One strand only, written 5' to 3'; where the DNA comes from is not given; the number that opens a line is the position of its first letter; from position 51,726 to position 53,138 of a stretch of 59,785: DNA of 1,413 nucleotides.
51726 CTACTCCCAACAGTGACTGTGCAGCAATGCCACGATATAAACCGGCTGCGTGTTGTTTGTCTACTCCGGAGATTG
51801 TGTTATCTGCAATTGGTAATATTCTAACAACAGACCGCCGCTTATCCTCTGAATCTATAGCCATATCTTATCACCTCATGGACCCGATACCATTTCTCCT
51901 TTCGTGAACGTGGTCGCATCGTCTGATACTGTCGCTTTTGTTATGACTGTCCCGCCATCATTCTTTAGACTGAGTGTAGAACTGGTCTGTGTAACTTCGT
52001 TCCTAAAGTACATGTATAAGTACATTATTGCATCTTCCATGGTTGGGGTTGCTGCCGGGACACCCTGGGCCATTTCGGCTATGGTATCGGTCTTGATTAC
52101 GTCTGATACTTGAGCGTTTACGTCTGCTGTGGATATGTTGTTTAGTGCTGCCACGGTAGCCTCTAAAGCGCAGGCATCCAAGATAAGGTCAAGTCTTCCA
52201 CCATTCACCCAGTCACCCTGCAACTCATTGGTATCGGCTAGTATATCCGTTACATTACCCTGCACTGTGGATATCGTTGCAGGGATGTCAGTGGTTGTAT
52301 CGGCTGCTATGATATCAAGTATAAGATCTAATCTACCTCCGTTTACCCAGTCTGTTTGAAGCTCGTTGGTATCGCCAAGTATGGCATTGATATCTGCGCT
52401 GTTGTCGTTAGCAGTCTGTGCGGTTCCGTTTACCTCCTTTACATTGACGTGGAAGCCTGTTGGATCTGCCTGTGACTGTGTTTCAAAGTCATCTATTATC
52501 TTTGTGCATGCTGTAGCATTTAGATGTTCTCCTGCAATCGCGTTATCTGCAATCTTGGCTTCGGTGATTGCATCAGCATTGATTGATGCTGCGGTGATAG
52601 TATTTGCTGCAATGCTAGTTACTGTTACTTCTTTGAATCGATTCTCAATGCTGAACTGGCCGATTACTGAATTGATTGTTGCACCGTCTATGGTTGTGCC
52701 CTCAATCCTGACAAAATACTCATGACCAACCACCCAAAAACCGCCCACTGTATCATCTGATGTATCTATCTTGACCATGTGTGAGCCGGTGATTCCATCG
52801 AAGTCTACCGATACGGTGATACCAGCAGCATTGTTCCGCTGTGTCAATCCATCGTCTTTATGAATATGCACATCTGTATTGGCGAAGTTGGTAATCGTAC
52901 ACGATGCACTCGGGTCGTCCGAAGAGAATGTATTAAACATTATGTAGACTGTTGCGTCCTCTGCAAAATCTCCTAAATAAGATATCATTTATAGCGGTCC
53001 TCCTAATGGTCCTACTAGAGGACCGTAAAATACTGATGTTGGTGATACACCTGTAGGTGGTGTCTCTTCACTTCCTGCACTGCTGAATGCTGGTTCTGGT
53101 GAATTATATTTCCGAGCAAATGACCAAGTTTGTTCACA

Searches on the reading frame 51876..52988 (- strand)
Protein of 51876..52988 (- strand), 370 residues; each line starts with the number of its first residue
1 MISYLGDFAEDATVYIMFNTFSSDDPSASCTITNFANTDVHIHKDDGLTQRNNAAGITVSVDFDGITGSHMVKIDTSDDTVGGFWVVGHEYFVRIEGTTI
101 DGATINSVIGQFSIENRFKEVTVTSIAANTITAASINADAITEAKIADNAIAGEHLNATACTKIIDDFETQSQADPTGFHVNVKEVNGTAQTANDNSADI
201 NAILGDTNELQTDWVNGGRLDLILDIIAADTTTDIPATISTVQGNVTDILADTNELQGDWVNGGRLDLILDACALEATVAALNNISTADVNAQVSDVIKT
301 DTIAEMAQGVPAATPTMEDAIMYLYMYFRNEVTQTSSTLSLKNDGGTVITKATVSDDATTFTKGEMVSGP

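Call 100: search_protein_families(library=pfam, proteins=[window:51876-52988:-], max_evalue=0.1)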
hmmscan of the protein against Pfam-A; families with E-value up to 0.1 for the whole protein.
window:51876-52988:- (370 aa): 1 family
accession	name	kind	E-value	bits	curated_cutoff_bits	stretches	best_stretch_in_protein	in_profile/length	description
PF07789.17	DUF1627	-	0.047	13.9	28.1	0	292-325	84-117/155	Protein of unknown function (DUF1627)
